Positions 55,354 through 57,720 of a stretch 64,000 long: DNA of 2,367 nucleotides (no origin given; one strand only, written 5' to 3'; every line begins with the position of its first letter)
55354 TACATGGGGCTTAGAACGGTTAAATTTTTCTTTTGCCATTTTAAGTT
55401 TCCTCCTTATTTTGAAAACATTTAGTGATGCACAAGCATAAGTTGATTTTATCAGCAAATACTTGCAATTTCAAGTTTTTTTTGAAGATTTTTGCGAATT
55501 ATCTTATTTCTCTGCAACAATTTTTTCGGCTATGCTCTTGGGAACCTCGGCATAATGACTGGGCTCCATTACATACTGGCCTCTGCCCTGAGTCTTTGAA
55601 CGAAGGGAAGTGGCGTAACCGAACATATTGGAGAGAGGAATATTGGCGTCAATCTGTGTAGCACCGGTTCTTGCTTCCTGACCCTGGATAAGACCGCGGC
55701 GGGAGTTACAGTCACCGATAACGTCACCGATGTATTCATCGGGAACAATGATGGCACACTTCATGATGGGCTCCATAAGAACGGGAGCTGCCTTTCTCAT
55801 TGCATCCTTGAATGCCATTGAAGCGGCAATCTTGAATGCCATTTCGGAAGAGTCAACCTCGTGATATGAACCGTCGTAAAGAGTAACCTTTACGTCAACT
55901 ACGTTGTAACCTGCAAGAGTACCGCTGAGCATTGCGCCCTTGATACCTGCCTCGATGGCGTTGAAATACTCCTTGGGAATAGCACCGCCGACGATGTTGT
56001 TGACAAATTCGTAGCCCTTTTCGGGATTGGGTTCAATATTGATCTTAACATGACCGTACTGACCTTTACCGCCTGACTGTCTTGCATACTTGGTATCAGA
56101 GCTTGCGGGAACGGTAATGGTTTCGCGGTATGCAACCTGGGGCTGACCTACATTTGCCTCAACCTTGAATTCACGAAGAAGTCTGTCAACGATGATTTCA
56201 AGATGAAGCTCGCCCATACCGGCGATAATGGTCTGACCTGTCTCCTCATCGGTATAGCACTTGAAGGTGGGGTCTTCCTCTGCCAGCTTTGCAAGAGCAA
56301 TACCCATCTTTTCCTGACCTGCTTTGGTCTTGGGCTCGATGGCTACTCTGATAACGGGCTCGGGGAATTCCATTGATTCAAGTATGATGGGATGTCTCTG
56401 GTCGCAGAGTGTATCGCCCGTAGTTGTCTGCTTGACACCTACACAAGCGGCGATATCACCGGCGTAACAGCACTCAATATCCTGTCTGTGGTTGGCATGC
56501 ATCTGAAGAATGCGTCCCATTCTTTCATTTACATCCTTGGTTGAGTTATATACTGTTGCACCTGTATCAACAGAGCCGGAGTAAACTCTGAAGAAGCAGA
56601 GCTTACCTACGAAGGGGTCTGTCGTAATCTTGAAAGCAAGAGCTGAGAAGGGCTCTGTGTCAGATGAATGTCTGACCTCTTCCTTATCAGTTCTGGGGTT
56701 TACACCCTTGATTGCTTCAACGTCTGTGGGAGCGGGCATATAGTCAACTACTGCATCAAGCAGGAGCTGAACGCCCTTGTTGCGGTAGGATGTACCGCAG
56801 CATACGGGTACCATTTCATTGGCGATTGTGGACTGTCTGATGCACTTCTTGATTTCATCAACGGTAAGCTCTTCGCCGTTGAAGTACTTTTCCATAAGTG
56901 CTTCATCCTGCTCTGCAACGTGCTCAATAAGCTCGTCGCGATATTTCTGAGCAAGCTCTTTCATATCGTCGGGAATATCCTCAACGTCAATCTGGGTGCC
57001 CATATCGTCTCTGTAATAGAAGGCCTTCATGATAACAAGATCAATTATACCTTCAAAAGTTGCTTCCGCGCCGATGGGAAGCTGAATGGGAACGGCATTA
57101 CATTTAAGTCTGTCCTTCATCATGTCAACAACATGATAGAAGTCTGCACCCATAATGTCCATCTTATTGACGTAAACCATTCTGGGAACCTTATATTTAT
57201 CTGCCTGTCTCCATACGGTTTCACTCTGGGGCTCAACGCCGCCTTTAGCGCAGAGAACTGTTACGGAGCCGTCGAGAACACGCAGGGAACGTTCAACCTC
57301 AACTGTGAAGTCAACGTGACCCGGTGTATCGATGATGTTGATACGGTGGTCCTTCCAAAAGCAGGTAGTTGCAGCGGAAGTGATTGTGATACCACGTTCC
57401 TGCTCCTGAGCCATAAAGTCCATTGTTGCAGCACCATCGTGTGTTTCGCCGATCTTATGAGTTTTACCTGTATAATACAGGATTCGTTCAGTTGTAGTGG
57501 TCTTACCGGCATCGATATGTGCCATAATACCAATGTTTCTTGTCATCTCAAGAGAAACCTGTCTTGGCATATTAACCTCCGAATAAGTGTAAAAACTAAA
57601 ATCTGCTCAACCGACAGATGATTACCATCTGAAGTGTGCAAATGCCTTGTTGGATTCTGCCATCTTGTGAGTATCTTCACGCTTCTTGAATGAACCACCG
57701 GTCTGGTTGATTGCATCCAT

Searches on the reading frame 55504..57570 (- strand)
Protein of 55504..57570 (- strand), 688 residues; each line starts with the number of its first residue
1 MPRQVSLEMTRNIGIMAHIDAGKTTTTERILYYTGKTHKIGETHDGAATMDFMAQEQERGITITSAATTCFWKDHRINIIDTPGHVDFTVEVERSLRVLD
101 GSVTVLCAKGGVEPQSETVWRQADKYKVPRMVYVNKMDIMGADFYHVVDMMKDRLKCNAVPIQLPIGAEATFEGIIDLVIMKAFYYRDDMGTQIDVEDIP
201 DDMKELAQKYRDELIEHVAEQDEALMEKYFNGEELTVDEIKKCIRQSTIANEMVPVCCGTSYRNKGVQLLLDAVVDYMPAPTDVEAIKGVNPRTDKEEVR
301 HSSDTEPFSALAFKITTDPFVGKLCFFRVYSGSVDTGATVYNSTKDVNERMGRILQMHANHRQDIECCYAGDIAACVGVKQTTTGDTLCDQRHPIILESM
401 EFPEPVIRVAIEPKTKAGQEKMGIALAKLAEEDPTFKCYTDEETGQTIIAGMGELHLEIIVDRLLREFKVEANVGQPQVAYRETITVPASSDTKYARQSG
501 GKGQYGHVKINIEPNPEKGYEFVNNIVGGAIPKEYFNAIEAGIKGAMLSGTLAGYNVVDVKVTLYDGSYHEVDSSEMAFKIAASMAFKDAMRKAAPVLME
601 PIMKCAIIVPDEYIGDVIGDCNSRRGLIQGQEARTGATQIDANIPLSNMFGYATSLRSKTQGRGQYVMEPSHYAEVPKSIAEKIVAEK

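Call 86: search_protein_families(library=pfam, proteins=[window:55504-57570:-], max_evalue=0.00001)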
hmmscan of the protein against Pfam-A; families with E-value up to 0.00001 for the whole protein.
window:55504-57570:- (688 aa): 7 families
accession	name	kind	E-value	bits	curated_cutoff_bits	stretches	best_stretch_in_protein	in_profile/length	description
PF00009.33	GTP_EFTU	-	3.5e-64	216.3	26.5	1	10-279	3-187/188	Elongation factor Tu GTP binding domain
PF03764.24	EFG_IV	-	5.9e-48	162.1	24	1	477-594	1-120/121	Elongation factor G, domain IV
PF14492.12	EFG_III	-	2.2e-33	114.6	27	1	402-475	1-74/75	Elongation Factor G, domain III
PF00679.30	EFG_C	-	5.3e-30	103.7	27.9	1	597-683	1-88/89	Elongation factor G C-terminus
PF03144.31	GTP_EFTU_D2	-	9.9e-16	58.4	30.3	1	322-389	1-73/73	Elongation factor Tu domain 2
PF22042.2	EF-G_D2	-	1.9e-15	57.1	27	1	307-390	1-83/84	Elongation factor G domain 2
PF16658.11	RF3_C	-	6.8e-06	26.4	40.1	0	412-488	16-92/132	Class II release factor RF3, C-terminal domain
